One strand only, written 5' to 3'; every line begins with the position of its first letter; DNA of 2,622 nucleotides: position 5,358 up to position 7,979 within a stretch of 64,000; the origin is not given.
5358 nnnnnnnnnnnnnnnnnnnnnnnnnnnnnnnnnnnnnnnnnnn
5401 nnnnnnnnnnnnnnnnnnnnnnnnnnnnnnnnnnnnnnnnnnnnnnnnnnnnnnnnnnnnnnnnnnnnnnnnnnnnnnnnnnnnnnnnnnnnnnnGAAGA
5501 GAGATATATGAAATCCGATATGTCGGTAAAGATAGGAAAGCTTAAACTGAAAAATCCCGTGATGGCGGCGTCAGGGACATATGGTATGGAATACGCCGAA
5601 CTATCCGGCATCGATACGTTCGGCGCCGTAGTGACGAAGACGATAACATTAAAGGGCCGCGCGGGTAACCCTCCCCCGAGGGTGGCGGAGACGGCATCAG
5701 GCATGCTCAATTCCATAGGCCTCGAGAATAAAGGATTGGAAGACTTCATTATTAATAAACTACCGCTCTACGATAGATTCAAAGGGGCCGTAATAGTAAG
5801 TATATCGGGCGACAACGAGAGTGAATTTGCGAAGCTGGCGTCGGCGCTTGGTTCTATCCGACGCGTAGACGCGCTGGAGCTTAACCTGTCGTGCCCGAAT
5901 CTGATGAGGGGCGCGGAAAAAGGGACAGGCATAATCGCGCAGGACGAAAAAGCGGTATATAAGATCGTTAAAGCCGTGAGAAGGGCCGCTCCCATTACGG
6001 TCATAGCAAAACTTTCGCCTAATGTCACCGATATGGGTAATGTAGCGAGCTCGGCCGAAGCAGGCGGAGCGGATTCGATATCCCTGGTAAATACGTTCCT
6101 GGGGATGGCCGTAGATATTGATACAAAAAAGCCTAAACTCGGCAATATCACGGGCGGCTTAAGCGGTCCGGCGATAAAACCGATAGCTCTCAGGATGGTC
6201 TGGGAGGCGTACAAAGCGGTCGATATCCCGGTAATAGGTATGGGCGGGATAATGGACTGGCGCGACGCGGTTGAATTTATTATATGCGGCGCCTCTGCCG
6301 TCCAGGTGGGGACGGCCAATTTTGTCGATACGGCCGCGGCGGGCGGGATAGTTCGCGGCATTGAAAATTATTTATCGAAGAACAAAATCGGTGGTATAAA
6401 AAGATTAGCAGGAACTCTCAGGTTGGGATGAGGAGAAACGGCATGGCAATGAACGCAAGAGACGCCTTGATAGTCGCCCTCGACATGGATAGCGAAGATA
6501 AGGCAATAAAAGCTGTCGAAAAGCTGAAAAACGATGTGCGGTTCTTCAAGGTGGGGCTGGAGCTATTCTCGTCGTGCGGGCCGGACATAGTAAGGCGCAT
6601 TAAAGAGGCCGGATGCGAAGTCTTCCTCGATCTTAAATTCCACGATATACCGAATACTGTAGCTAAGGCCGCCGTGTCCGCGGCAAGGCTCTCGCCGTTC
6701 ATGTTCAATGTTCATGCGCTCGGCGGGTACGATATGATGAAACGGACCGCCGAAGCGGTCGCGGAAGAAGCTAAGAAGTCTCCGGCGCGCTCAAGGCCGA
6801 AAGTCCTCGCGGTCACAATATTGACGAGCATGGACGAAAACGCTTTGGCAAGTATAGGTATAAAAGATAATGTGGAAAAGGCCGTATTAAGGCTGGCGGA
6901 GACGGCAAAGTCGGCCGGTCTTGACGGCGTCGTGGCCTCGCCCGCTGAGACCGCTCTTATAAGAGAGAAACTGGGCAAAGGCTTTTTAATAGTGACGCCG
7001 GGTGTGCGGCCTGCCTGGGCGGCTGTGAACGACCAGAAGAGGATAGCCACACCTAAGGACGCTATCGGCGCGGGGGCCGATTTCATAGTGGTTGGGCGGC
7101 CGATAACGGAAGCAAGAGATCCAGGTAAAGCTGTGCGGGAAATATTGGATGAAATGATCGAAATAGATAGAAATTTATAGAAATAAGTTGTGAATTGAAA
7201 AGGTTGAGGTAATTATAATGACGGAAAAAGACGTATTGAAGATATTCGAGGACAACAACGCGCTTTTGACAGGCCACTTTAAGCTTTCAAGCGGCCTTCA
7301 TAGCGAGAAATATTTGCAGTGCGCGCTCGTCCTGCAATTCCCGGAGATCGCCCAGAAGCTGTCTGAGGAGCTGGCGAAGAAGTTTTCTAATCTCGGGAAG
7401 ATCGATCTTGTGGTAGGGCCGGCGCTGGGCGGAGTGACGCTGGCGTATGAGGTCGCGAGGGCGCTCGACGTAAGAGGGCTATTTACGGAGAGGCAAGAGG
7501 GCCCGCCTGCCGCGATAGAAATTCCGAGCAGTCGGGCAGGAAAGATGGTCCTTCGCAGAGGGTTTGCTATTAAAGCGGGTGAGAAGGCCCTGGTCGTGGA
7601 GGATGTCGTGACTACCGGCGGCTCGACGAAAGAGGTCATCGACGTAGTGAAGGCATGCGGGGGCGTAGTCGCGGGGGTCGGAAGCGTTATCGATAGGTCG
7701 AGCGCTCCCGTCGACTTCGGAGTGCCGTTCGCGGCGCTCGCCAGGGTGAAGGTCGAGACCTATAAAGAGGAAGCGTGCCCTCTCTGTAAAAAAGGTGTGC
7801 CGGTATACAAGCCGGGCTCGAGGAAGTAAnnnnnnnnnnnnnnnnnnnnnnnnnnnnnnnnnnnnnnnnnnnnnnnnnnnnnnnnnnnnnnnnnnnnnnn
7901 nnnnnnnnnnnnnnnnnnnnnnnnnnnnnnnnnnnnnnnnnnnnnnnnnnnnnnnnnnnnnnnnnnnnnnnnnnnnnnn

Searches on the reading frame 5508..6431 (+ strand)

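Call 47: search_protein_families(library=pfam, proteins=[window:5508-6431:+])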
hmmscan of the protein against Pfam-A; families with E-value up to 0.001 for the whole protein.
window:5508-6431:+ (307 aa): 3 families
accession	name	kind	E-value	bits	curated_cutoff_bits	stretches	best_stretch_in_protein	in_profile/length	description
PF01180.27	DHO_dh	-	5.6e-71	239.5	27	1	6-289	3-291/291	Dihydroorotate dehydrogenase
PF03060.21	NMO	-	1.5e-07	31.6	28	1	212-271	164-225/331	Nitronate monooxygenase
PF01207.24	Dus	-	1.3e-05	24.9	20.4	0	94-188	55-152/311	Dihydrouridine synthase (Dus)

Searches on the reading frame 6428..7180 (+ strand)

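Call 47: search_protein_families(library=pfam, proteins=[window:6428-7180:+])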
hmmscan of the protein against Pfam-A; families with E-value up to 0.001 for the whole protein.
window:6428-7180:+ (250 aa): 1 family
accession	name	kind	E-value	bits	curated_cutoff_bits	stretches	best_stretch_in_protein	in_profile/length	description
PF00215.30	OMPdecase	-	8e-61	206.2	27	1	14-239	3-221/221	Orotidine 5'-phosphate decarboxylase / HUMPS family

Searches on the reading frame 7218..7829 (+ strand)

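Call 47: search_protein_families(library=pfam, proteins=[window:7218-7829:+])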
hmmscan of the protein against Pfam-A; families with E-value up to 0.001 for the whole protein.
window:7218-7829:+ (203 aa): 1 family
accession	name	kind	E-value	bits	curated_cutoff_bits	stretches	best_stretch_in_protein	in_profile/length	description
PF00156.33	Pribosyltran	-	4.8e-15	55.7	26.3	1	42-162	9-128/158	Phosphoribosyl transferase domain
